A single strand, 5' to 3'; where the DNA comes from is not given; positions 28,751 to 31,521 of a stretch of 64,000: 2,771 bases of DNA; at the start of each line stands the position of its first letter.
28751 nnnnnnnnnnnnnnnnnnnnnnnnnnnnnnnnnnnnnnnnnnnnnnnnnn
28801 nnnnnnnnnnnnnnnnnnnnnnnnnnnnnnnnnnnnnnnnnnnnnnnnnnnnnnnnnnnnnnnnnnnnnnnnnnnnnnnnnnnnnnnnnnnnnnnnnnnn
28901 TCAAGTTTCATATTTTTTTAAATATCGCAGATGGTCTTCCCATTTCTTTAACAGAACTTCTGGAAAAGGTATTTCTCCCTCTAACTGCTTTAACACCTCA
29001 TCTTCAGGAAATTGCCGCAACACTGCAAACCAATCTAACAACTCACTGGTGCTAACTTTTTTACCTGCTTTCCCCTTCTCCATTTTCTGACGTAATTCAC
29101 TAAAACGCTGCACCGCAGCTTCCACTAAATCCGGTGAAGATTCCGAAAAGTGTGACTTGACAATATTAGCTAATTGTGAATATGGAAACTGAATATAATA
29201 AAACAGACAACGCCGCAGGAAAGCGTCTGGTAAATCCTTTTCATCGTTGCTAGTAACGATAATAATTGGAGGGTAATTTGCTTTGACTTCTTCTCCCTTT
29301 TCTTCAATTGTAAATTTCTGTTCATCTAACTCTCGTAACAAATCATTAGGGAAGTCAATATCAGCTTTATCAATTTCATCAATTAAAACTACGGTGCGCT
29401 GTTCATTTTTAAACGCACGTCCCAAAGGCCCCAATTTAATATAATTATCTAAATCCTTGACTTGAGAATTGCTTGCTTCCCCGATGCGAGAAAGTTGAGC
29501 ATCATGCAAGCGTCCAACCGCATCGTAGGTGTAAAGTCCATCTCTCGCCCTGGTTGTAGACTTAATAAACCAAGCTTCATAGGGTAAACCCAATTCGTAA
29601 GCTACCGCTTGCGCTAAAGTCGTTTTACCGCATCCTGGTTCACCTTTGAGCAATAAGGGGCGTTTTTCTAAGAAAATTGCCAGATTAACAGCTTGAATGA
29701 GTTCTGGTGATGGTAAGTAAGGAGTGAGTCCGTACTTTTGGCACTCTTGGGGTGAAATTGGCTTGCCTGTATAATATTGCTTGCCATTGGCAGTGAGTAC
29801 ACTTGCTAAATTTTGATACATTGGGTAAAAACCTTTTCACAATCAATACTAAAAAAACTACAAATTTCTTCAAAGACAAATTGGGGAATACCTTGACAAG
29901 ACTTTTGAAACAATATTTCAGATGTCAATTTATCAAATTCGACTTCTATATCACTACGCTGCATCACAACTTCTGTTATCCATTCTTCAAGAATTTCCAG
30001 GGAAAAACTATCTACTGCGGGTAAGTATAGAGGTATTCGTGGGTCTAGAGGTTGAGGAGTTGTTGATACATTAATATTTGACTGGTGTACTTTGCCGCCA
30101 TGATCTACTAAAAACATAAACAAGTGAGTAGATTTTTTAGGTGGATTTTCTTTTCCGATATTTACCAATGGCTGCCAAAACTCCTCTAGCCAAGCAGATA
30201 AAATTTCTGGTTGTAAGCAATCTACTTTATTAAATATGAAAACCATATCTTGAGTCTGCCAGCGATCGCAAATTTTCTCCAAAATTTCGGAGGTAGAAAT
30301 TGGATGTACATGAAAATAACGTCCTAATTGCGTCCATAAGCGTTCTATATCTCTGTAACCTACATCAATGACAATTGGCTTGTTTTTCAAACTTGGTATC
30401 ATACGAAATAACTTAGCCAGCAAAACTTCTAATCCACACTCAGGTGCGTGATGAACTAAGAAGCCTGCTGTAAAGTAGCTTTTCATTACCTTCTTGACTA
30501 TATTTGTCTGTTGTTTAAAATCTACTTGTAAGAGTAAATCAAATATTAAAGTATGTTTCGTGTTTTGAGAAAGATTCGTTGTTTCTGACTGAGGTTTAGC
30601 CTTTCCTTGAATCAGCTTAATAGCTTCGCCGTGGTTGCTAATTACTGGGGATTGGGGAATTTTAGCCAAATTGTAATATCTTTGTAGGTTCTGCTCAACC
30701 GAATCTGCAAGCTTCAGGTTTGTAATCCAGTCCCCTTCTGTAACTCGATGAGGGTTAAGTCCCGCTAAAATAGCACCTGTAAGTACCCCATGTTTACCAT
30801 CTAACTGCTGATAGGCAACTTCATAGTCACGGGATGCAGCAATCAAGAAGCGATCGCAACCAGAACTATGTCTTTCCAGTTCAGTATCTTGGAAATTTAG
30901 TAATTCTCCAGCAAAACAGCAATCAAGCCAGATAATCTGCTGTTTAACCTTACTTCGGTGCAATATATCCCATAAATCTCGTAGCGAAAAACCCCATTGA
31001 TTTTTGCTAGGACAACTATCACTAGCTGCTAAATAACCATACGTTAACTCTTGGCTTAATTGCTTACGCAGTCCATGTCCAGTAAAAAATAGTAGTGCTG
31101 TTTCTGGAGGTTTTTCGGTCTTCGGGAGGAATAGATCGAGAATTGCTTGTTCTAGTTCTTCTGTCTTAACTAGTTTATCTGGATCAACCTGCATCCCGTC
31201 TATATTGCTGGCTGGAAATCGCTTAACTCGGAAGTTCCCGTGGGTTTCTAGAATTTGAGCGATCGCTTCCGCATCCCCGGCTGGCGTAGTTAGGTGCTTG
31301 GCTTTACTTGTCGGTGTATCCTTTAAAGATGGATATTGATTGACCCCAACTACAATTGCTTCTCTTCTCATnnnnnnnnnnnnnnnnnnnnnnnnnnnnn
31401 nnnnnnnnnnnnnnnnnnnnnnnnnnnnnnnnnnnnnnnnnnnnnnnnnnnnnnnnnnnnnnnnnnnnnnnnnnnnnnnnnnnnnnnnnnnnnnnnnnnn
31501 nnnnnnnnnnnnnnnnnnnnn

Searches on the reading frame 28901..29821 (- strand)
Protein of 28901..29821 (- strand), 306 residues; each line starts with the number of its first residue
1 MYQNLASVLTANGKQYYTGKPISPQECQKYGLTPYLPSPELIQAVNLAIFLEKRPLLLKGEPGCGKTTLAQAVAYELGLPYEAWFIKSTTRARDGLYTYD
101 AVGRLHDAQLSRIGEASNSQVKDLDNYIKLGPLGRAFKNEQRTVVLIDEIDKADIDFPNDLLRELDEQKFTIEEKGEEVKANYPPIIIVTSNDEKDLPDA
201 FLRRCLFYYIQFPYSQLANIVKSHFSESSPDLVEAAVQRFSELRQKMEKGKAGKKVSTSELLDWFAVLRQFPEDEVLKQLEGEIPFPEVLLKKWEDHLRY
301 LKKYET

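Call 7: search_protein_families(library=pfam, proteins=[window:28901-29821:-], max_evalue=1)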
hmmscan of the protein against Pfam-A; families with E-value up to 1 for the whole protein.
window:28901-29821:- (306 aa): 42 families (the best 25 are shown)
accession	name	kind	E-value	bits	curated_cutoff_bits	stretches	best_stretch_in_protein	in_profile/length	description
PF07728.20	AAA_5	-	1.5e-14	54.6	22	1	55-205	1-139/139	AAA domain (dynein-related subfamily)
PF00004.35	AAA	-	1.4e-11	45.4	21.2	1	56-205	1-123/131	ATPase family associated with various cellular activities (AAA)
PF07724.20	AAA_2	-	8.6e-10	39.3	27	1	56-196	6-128/166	AAA domain (Cdc48 subfamily)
PF00158.32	Sigma54_activat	-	5.5e-06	26.6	20.2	2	137-211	89-163/168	Sigma-54 interaction domain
PF03215.21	Rad17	-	6.5e-06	26.6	23.8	1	46-171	35-161/186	Rad17 P-loop domain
PF13401.12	AAA_22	-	1.1e-05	26.2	27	1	53-165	5-104/130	AAA domain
PF13191.12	AAA_16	-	1.7e-05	25.8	32.6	1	54-158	25-149/167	AAA ATPase domain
PF07726.17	AAA_3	-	1.7e-05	25.1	27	1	143-193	64-112/131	ATPase family associated with various cellular activities (AAA)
PF05729.18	NACHT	-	8.7e-05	22.9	26.7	1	54-77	1-24/167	NACHT domain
PF01637.24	ATPase_2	-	0.00013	22.3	33.2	1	53-165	20-135/225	ATPase domain predominantly from Archaea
PF20720.3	nSTAND3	-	0.00019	21.6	27.2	1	50-79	14-43/155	Novel STAND NTPase 3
PF13245.12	AAA_19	-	0.00023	21.8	25.1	1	50-168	8-117/134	AAA domain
PF00910.28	RNA_helicase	-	0.00036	21.4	21.5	1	57-93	2-41/105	RNA helicase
PF24883.2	NPHP3_N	-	0.00079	20.1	24.8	1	54-77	23-46/164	Nephrocystin 3, N-terminal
PF19263.5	DUF5906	-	0.0018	19.4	27.6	1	137-198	39-106/114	Family of unknown function (DUF5906)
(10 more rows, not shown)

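Call 8: search_protein_families(library=ncbifam, proteins=[window:28901-29821:-], max_evalue=1)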
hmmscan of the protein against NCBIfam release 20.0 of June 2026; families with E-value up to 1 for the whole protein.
window:28901-29821:- (306 aa): 61 families (the best 25 are shown)
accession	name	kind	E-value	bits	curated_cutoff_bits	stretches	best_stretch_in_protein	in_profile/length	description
NF047784.1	MadB_ATPase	equivalog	3.2e-23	82.4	475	1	34-263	15-256/298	MadB family AAA-type ATPase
NF003229.0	PRK04195.1-5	equivalog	2.9e-07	29.6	280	1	52-80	43-71/413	replication factor C large subunit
TIGR02639.1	ClpA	equivalog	6.3e-06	24.7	993.15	1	131-193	546-606/734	ATP-dependent Clp protease ATP-binding subunit ClpA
TIGR03346.1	chaperone_ClpB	equivalog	4.6e-05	22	1232.1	1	131-192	657-716/853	ATP-dependent chaperone ClpB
NF042959.1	IteA_antiphage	equivalog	6.3e-05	22.3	510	1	55-80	127-152/367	anti-phage ATPase IteA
NF003230.0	PRK04195.1-6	equivalog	7.6e-05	21.6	441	1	53-77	39-63/494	replication factor C large subunit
TIGR00764.1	lon_rel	equivalog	0.00023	19.9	516.6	1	51-75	35-59/608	ATP-dependent protease LonB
NF041006.2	cell_div_CdvC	equivalog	0.00029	19.9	650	1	54-77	135-158/370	cell division protein CdvC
TIGR00602.1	rad24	subfamily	0.00032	19.4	482.55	1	47-85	101-142/640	checkpoint protein rad24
NF003069.1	PRK03992.1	subfamily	0.00034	19.9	500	1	55-77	167-189/379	proteasome-activating nucleotidase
TIGR01241.2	FtsH_fam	equivalog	0.00035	19.4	600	1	56-81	198-223/598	ATP-dependent zinc metalloprotease FtsH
NF033607.0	disagg_AAA_ClpG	exception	0.00055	17.9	1900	1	57-197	626-748/932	AAA family protein disaggregase ClpG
NF008118.0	PRK10865.1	equivalog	0.00089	17.3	1417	1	127-198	656-725/857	ATP-dependent chaperone ClpB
NF003745.1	PRK05342.1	equivalog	0.00091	18.2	359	1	48-82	104-138/418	ATP-dependent Clp protease ATP-binding subunit ClpX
TIGR01242.2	TIGR01242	subfamily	0.0012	17.9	500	1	39-77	137-172/362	proteasome-activating nucleotidase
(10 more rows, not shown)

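Call 9: search_protein_families(library=padloc, proteins=[window:28901-29821:-], max_evalue=0.1)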
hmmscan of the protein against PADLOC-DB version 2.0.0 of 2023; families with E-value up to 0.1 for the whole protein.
window:28901-29821:- (306 aa): 18 families
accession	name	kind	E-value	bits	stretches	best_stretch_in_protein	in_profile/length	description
PDLC02196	IetA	-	1.4e-06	26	1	54-80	123-149/374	-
PDLC04232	IetA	-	3.8e-06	24.5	1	54-81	117-144/330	-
PDLC04140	mad8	-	7.1e-06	23.7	1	50-90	24-67/314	mads_8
PDLC02195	IetA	-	2.1e-05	22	1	54-80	138-164/395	-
PDLC01993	RtcR--CARF_AAA_HTH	-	0.00013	18.6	1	41-77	192-227/523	-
PDLC00915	TRIP13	-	0.00023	18.7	1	56-75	66-85/302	TRIP13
PDLC00268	PtuA1|PtuA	-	0.0003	18.3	1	46-78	18-50/411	AAA ATPase domain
PDLC04606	PDC-M37B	-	0.00052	17.3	1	133-196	236-297/390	-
PDLC04605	PDC-M37B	-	0.0012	15.9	1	131-195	364-426/518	-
PDLC03838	DolB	-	0.0013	16.1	1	134-192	222-277/375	-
PDLC05079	PDC-S73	-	0.0016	15.3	1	52-77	190-215/752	-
PDLC00914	TRIP13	-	0.0039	14.7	1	48-77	65-95/302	TRIP13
PDLC04231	IetA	-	0.0042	14.9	1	54-81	118-145/262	-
PDLC02911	VakA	-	0.018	13.6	1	56-78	5-27/163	-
PDLC00298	PtuA1|PtuA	-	0.025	11.6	0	47-78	17-48/423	AAA ATPase domain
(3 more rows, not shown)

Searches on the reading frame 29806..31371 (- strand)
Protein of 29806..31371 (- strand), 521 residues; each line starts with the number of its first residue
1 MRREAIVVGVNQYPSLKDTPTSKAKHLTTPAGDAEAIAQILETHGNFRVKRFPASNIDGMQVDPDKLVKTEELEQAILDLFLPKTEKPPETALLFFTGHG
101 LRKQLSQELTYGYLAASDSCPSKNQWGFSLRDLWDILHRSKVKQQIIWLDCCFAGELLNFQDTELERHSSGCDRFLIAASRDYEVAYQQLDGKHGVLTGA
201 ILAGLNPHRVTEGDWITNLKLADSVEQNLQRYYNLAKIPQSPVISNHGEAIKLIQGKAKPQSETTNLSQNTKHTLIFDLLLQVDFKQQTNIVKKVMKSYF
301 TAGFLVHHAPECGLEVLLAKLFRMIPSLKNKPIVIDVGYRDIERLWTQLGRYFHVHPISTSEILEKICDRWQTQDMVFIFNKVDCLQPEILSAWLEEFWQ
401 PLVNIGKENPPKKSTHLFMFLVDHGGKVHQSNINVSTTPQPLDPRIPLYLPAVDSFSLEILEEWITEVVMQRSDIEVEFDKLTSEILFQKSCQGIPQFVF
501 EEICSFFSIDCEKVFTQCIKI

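Call 7: search_protein_families(library=pfam, proteins=[window:29806-31371:-], max_evalue=1)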
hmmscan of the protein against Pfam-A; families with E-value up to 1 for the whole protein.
window:29806-31371:- (521 aa): 2 families
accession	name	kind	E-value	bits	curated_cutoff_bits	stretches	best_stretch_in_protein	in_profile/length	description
PF19995.5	iSTAND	-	7.2e-21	75.7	24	1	280-422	1-163/163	inactive STAND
PF00656.27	Peptidase_C14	-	3.8e-11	43.6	21.4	1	3-241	2-220/233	Caspase domain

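Call 8: search_protein_families(library=ncbifam, proteins=[window:29806-31371:-], max_evalue=1)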
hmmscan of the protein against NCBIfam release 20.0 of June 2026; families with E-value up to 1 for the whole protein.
window:29806-31371:- (521 aa): 1 family
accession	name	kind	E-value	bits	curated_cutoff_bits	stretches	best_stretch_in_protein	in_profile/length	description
NF047832.1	caspase_w_EACC1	subfamily_domain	1.6e-20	73.5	140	1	4-231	2-210/211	caspase, EACC1-associated type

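Call 9: search_protein_families(library=padloc, proteins=[window:29806-31371:-], max_evalue=0.1)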
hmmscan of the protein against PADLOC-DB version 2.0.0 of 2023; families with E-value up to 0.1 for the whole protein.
window:29806-31371:- (521 aa): 1 family
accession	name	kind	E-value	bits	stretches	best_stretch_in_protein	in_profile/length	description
PDLC02987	caspase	-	2.4e-12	44.8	1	5-206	5-158/453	-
